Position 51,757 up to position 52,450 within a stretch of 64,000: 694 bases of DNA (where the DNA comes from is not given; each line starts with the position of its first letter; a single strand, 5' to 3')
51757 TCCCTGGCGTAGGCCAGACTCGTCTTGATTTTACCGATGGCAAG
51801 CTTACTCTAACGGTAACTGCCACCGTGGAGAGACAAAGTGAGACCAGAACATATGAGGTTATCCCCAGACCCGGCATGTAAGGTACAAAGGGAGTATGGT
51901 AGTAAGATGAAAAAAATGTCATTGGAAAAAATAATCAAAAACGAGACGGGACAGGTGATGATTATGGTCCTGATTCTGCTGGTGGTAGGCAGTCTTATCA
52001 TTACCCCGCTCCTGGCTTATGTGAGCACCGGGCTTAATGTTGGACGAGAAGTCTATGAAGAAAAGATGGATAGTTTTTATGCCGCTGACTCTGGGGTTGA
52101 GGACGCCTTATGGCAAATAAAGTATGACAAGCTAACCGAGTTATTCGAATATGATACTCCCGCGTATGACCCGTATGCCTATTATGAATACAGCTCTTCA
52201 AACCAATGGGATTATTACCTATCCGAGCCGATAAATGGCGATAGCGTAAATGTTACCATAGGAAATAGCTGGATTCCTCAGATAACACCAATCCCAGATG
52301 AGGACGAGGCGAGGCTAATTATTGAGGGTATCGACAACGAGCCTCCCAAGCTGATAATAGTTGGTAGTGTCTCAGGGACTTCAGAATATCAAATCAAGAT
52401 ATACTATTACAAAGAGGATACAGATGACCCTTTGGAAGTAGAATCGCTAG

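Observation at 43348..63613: A 20-kb monoderm-style type IV pilus locus that is unusually fragmented and lacks a prepilin peptidase in view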

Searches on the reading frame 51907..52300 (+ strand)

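Call 60: search_protein_families(library=pfam, proteins=[window:51907-52300:+], max_evalue=10)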
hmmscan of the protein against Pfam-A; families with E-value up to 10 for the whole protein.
window:51907-52300:+ (131 aa): 1 family
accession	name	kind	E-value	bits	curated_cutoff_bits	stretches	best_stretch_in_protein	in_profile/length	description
PF14341.11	PilX_N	-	0.99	9.9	25.5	1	15-65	2-51/51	PilX N-terminal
